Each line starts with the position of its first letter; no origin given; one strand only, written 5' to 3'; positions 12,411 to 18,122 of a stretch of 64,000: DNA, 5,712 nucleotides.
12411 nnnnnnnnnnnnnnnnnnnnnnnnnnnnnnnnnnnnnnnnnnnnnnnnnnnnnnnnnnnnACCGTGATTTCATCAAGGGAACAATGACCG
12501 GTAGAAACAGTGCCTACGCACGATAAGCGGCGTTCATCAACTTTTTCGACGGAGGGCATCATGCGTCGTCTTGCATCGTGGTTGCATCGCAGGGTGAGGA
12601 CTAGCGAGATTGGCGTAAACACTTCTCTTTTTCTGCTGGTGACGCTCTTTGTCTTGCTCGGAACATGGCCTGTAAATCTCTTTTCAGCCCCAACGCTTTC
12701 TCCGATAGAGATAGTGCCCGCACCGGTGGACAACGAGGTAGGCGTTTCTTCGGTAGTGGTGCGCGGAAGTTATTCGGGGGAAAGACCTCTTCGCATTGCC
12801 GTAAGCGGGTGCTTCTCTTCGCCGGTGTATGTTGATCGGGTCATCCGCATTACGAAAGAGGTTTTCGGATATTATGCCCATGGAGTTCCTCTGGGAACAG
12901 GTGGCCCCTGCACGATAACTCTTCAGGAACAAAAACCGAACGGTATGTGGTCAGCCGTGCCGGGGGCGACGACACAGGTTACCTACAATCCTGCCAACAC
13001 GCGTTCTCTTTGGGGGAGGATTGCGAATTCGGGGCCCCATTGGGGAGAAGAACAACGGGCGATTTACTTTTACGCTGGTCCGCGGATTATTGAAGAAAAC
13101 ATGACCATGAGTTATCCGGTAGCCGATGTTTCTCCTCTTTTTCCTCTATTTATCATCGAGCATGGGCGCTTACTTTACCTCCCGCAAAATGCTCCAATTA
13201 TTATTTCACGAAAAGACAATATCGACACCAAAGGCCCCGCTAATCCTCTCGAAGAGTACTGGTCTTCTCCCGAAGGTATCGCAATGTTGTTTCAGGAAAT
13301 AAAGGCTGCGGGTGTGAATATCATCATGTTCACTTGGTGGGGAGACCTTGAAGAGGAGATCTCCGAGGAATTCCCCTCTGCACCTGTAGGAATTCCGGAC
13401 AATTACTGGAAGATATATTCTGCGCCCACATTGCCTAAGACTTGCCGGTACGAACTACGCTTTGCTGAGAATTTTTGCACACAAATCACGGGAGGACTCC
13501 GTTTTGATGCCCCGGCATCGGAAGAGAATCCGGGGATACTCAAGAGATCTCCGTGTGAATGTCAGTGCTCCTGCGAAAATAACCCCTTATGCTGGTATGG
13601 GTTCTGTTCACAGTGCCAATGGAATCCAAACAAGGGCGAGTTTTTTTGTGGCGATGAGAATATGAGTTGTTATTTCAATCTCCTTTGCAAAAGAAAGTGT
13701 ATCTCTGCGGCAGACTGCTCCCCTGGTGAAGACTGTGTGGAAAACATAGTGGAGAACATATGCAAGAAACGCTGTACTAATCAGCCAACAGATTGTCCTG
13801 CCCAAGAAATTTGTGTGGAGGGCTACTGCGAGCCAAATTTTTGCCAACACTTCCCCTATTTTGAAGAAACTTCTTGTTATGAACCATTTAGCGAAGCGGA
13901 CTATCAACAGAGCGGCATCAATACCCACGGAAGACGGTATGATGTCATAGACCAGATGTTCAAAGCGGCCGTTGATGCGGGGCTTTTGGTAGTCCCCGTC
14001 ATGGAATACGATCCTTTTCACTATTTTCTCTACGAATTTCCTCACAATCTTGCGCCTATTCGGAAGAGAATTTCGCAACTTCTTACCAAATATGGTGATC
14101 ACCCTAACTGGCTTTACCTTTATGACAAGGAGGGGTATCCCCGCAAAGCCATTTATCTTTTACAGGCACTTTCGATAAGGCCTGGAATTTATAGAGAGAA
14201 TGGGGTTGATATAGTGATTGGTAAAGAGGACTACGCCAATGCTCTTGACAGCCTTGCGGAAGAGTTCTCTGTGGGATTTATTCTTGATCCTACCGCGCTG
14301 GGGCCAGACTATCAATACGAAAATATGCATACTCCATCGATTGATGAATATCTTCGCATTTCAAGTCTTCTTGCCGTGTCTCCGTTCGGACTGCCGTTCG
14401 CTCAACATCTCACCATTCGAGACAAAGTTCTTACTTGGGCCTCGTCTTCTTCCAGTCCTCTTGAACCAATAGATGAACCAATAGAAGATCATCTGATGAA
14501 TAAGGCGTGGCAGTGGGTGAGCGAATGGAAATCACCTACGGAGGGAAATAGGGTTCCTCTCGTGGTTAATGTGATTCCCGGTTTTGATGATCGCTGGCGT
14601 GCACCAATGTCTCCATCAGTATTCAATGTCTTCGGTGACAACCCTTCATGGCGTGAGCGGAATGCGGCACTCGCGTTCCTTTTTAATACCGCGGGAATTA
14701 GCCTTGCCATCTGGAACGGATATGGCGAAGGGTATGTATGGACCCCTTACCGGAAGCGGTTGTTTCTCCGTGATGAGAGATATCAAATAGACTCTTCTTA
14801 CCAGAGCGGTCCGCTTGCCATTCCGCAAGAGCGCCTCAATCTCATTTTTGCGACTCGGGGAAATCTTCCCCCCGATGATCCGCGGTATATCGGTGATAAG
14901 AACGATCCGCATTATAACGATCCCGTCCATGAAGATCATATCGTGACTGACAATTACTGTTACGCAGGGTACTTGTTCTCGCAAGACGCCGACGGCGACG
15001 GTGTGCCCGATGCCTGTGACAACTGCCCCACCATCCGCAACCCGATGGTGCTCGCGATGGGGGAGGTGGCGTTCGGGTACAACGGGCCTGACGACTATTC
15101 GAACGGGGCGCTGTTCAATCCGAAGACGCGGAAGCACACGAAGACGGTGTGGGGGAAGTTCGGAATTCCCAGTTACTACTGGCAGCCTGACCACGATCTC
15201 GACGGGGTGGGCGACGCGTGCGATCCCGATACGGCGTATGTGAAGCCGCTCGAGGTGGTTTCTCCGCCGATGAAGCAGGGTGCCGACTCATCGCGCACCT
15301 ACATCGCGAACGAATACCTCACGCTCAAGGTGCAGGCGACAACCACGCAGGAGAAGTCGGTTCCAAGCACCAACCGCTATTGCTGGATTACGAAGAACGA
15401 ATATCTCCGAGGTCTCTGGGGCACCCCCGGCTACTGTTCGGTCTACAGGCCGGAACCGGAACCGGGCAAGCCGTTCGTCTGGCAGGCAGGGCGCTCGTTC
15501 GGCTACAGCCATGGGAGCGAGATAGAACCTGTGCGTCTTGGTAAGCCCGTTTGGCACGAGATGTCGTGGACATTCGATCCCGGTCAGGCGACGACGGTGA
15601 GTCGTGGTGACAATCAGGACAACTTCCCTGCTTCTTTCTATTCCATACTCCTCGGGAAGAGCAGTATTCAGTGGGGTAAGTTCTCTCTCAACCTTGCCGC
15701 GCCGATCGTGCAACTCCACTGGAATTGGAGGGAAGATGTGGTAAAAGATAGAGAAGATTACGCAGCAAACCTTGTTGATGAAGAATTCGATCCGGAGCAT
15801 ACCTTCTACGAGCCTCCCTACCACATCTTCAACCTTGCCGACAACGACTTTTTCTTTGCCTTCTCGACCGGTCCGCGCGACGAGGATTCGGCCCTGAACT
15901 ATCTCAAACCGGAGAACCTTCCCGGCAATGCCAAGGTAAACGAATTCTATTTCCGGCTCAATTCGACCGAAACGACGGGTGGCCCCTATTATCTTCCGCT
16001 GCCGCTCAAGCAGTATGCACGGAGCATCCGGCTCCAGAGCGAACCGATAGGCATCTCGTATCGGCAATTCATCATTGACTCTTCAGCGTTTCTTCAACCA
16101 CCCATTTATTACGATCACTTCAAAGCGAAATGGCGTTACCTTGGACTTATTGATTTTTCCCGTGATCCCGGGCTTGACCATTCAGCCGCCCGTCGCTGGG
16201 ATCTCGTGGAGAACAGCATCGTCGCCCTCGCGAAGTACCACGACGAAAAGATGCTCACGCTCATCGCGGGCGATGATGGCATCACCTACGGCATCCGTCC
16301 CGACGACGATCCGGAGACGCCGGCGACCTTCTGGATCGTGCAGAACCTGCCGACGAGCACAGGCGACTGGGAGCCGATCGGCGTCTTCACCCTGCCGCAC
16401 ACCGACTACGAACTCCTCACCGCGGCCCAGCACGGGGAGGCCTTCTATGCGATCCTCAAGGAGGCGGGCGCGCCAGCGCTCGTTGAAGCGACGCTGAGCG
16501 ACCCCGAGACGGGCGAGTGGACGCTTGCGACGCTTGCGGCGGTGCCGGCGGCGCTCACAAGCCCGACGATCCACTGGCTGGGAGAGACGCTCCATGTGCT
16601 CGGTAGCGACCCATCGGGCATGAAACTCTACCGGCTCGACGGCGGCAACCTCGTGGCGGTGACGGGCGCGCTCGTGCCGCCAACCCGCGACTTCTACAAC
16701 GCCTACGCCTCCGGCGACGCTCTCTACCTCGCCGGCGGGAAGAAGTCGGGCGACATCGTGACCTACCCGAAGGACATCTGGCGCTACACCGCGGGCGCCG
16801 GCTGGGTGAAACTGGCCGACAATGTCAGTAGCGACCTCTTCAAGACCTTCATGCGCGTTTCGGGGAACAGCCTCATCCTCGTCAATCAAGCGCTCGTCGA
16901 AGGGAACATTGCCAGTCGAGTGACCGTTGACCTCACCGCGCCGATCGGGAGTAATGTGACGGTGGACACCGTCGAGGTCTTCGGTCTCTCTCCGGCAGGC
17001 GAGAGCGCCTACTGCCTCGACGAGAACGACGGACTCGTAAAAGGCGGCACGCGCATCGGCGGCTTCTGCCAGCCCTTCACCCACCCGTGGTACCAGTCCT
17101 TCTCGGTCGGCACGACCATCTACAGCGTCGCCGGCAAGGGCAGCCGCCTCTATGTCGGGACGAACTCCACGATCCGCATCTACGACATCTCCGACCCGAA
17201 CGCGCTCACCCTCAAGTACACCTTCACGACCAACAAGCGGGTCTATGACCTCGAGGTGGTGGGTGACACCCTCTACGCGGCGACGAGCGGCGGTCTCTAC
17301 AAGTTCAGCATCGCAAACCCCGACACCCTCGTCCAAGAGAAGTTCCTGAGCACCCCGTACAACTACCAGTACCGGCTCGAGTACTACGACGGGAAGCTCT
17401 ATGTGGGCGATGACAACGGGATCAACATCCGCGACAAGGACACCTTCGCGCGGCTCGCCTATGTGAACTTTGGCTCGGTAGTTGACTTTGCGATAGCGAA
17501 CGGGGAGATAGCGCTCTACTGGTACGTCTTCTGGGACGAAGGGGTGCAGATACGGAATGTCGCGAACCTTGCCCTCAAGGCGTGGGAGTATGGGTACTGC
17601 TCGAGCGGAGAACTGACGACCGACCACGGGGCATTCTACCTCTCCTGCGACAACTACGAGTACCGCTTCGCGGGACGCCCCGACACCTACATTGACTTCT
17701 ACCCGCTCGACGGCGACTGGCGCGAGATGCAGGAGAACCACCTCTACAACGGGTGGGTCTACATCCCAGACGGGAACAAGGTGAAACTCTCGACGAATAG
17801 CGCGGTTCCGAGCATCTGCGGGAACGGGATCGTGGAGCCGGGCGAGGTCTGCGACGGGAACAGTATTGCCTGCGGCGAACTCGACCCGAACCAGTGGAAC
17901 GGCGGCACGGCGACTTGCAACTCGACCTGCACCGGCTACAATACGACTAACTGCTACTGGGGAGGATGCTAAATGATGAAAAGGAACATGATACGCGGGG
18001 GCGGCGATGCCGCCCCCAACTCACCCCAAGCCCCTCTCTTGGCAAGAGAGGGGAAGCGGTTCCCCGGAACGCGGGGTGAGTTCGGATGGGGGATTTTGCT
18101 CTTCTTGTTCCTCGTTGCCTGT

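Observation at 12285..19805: Giant mosaic secreted protein plus Cys-rich lipoprotein pair next to tRNA-Val, with patchy low-GC composition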

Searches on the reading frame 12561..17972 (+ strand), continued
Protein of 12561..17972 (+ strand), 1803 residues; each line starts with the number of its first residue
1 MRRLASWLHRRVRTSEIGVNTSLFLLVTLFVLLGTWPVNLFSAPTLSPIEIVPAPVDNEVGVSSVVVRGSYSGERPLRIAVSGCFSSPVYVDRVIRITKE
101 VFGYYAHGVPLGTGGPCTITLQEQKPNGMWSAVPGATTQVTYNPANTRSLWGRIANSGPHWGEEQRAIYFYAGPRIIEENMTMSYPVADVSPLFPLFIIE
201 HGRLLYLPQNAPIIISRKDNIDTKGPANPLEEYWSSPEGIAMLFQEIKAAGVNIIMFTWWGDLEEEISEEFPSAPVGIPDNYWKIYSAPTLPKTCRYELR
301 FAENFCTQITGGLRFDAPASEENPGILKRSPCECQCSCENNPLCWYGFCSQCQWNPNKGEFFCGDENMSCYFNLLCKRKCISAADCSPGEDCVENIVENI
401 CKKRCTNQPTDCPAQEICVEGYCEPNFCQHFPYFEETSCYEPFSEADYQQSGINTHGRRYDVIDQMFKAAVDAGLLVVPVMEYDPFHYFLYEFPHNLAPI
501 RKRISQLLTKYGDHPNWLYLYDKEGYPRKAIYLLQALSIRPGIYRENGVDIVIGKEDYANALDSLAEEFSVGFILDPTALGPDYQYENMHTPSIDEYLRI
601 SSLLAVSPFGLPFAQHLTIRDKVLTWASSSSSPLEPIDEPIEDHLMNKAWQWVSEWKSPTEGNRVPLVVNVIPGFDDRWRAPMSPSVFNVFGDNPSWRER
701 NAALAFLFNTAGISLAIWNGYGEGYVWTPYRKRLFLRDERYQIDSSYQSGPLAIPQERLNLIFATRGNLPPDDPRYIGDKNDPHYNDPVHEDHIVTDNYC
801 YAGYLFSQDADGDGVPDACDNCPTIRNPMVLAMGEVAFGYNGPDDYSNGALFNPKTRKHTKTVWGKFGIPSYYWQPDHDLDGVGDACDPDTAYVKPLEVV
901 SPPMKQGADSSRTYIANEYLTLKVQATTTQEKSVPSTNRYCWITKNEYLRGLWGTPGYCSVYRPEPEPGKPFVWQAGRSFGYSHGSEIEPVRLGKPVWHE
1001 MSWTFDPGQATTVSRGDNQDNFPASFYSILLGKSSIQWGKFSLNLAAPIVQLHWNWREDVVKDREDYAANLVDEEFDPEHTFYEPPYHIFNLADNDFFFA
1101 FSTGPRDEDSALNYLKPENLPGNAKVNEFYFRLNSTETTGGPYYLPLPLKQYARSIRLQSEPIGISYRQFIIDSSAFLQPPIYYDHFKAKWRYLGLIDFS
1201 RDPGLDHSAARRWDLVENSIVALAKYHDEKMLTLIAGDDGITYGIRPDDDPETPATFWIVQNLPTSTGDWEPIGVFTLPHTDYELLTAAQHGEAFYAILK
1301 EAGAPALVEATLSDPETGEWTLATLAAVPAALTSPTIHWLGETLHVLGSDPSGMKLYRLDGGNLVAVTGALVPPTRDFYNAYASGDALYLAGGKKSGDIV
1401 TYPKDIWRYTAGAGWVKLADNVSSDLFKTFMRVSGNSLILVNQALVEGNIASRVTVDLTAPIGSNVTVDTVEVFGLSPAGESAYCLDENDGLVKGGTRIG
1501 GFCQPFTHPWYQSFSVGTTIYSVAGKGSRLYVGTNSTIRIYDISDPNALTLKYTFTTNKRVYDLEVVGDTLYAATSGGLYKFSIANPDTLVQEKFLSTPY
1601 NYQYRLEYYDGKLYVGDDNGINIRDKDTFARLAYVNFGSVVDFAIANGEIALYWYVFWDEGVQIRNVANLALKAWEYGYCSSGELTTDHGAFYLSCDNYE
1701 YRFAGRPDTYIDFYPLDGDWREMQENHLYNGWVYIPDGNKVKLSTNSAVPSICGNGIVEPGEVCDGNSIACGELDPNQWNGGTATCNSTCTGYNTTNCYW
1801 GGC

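Call 22: find_related_loci(query=A2, collection=genome_contigs, flank=8000)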
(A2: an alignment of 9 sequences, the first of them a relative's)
Query A2 (1803 aa) in genome_contigs; peptide patterns used: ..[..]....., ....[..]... (x = any residue, [..] = any of these).
78 stretches matched a pattern; 6 encode a relative of the query (tblastn E <= 1e-3); 6 distinct loci.
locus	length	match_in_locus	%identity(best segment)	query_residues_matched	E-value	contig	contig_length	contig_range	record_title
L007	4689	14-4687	63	1-1533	0e+0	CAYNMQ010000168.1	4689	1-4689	MAG TPA_asm: uncultured Spirochaetales bacterium isolate SRP167436_co1_156 genome assembly, contig: NODE_30401_length_46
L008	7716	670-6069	41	29-1803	0e+0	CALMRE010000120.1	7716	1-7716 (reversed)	MAG TPA_asm: uncultured bacterium isolate SRR8868559_bin.180_CONCOCT_v1.1_MAG genome assembly, contig: ERZ1645192.8086,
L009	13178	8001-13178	32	1-1693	0e+0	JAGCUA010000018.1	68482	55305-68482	Bacterium isolate RGIG10122 Yak_Rumen-4__c530292, whole genome shotgun sequence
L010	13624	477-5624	30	2-1734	0e+0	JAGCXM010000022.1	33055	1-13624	Bacterium isolate RGIG10212 Yak_Rumen-5__c1032131, whole genome shotgun sequence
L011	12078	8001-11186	37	23-1059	4e-175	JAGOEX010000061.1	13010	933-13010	Bacterium isolate Go_SlDig_bin_48 Go_SlDig_14265_length_13010_cov_11.127377, whole genome shotgun sequence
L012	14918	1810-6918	26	23-1734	3e-145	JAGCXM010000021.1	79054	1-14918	Bacterium isolate RGIG10212 Yak_Rumen-5__c1026355, whole genome shotgun sequence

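Call 43: search_protein_families(library=ncbifam, proteins=[L001:15272-15445:+, L006:8638-8814:+], max_evalue=10)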
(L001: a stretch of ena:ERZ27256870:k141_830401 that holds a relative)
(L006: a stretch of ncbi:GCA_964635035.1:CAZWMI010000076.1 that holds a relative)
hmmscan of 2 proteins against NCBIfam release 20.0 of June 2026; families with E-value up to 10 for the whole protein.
L001:15272-15445:+ (58 aa): 1 family
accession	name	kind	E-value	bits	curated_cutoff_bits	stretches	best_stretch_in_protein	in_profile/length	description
TIGR02232.1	myxo_disulf_rpt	repeat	8.5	6.3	20.8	0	9-23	4-18/38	cysteine-rich acidic repeat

L006:8638-8814:+ (59 aa): 0 families

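Call 117: search_protein_families(library=padloc, proteins=[window:12561-17972:+], max_evalue=0.01)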
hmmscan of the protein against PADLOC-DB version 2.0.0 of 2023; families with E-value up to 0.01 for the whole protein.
window:12561-17972:+ (1803 aa): 0 families

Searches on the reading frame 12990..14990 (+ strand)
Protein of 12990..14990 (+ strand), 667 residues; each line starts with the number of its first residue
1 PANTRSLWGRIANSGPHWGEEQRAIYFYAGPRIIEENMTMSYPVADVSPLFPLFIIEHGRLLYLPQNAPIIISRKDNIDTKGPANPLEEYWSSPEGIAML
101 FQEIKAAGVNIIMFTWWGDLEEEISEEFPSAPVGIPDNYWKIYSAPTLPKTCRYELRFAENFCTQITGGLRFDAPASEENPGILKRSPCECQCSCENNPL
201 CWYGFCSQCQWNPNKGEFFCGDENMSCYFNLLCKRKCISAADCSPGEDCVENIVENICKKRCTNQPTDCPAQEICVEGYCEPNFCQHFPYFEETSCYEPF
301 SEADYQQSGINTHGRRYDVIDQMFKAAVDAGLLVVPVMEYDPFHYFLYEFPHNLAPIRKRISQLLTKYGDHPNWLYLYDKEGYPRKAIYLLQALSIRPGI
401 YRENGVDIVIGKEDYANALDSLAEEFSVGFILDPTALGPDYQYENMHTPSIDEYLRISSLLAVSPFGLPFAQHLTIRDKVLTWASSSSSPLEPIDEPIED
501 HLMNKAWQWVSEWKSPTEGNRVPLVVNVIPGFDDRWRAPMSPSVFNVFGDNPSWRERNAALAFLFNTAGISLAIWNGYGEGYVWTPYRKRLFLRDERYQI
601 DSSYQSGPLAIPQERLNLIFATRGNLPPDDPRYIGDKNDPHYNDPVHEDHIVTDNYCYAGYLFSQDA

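Call 69: predict_structure(alignment_id=A7)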
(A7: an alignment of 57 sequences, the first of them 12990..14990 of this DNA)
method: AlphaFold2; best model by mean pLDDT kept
length: 667 residues; sequences in the alignment: 57
mean_pLDDT: 73.4   pTM: 0.83
mean pLDDT of the five models: 73.4, 73.4, 72.9, 71.9, 68.6
residues with pLDDT >= 90: 179; 70-90: 234; 50-70: 133; < 50: 121
segments of 3 or more residues with pLDDT < 50: 36-75, 169-181, 200-208, 237-239, 250-282, 538-543, 598-603
pLDDT, mean of each block of 10 residues (from residue 1): 75 96 89 48 38 38 31 56 78 84 92 84 80 80 55 76 69 42 70 56 47 60 57 53 53 41 37 34 68 82 90 84 93 92 76 91 93 97 97 91 88 95 98 82 81 94 81 58 57 71 87 72 90 66 66 89 92 80 87 67 49 65 93 92 88 88 69
secondary structure, 60 per line:
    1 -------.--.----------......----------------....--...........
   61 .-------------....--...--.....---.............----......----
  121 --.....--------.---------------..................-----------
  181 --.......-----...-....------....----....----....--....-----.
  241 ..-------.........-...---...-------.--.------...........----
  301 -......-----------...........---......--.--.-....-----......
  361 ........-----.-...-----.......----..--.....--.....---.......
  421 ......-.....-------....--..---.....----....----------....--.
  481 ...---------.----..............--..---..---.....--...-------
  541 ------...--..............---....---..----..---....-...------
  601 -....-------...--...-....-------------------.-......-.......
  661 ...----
elements in order (helices of 4 or more, strands of 3 or more residues): E22-27 H44-47 H50-61 H75-78 E81-83 H86-90 H94-106 E111-116 H124-127 E152-169 E183-189 H199-202 E209-212 E217-220 E225-228 E231-234 H250-258 E286-296 H302-307 H319-329 E333-338 H346-349 H355-368 E376-378 E384-390 E399-403 E406-410 H414-426 E428-432 H440-443 H451-455 E460-463 E474-477 E480-483 H498-511 E524-528 E531-533 E547-549 H552-565 E569-572 E587-590 E592-594 H602-605 E618-620 E647-652 H654-663

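Call 79: fold_search(model_id=the predicted structure, library=pdb)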
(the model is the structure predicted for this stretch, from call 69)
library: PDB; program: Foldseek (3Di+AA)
matches with E <= 10: 1459; with E <= 0.001: 42
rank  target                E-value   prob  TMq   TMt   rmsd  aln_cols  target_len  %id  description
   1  6zdl                  1.1e-07  1.00  0.24  0.42   8.5       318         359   14  Structure of the catalytic domain of human endo-alpha-mannosidase MANEA in complex with GlcIFG and hexatungstotellurate( (released 2020-11-18)
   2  6zdc                  1.2e-07  1.00  0.25  0.44   7.7       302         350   13  Structure of the catalytic domain of human endo-alpha-mannosidase MANEA in complex with nickel (released 2020-11-18)
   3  6zfq                  1.2e-07  1.00  0.26  0.47   7.5       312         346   14  Structure of the catalytic domain of human endo-alpha-mannosidase MANEA in complex with bis-tris (released 2020-11-18)
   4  6zfa_AAA              1.2e-07  1.00  0.24  0.42   8.2       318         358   13  Structure of the catalytic domain of human endo-alpha-mannosidase MANEA in complex with GlcIFG, alpha-1,2-mannobiose (released 2020-11-18)
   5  6zdf_C                2.2e-07  1.00  0.25  0.43   9.4       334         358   14  Structure of the catalytic domain of human endo-alpha-mannosidase MANEA in complex with HEPES (released 2020-11-18)
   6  6zdf_B                2.9e-07  1.00  0.26  0.46   7.1       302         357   14  Structure of the catalytic domain of human endo-alpha-mannosidase MANEA in complex with HEPES (released 2020-11-18)
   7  6zdf_A                6.7e-07  1.00  0.25  0.44   7.8       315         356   14  Structure of the catalytic domain of human endo-alpha-mannosidase MANEA in complex with HEPES (released 2020-11-18)
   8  6zfn_AAA              6.7e-07  1.00  0.23  0.41   8.5       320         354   12  Structure of an inactive E404Q variant of the catalytic domain of human endo-alpha-mannosidase MANEA in complex with (released 2020-11-18)
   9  4ad2_B                6.7e-07  1.00  0.23  0.40   9.3       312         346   15  Structure of the GH99 endo-alpha-mannosidase from Bacteroides xylanisolvens in complex with glucose-1,3-isofagomine (released 2012-02-01)
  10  6zj1_AAA              8.4e-07  1.00  0.25  0.43   6.1       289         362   14  Structure of an inactive E404Q variant of the catalytic domain of human endo-alpha-mannosidase MANEA in complex with (released 2020-12-02)
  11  6zdk                  9.4e-07  1.00  0.26  0.45   7.7       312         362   15  Structure of the catalytic domain of human endo-alpha-mannosidase MANEA in complex with HEPES and hexatungstotellurate(V (released 2020-11-18)
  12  4ad5_A                1.1e-06  1.00  0.24  0.42   9.9       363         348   15  Structure of the GH99 endo-alpha-mannosidase from Bacteroides xylanisolvens in complex with glucose-1,3-deoxymannojiri (released 2012-02-01)
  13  4ad2_C                2.3e-06  1.00  0.22  0.40  10.3       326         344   15  Structure of the GH99 endo-alpha-mannosidase from Bacteroides xylanisolvens in complex with glucose-1,3-isofagomine (released 2012-02-01)
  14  4ad0_C                2.8e-06  1.00  0.23  0.43   7.4       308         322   16  Structure of the GH99 endo-alpha-mannosidase from Bacteriodes thetaiotaomicron in complex with BIS-TRIS-Propane (released 2012-02-01)
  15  4ad1                  3.1e-06  1.00  0.23  0.40  10.2       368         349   14  Structure of the GH99 endo-alpha-mannosidase from Bacteroides xylanisolvens (released 2012-02-01)
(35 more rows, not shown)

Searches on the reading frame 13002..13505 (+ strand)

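Call 42: search_protein_families(library=pfam, proteins=[window:13002-13505:+], max_evalue=10)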
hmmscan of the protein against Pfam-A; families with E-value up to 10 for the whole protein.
window:13002-13505:+ (168 aa): 2 families
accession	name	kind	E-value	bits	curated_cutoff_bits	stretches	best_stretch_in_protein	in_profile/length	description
PF18277.6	AbrB_C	-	0.038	14.1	22.8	1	89-102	23-36/37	AbrB C-terminal domain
PF18089.7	DAPG_hydrolase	-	0.13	12.3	22.7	1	81-113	17-49/223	DAPG hydrolase PhiG domain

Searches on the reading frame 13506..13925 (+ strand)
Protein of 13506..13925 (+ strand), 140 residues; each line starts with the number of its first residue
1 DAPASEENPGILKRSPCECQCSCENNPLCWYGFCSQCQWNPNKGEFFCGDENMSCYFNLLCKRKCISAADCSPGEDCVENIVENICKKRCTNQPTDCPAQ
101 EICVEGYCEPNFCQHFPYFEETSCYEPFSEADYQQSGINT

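Call 42: search_protein_families(library=pfam, proteins=[window:13506-13925:+], max_evalue=10)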
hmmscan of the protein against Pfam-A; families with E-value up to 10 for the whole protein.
window:13506-13925:+ (140 aa): 1 family
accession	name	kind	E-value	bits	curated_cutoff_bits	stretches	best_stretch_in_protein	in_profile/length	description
PF23416.1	DUF7107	-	5.1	7.9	24.6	1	90-111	2-22/48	Domain of unknown function (DUF7107)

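Call 43: search_protein_families(library=ncbifam, proteins=[window:13506-13925:+], max_evalue=10)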
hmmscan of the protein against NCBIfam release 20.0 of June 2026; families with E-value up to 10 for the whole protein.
window:13506-13925:+ (140 aa): 0 families
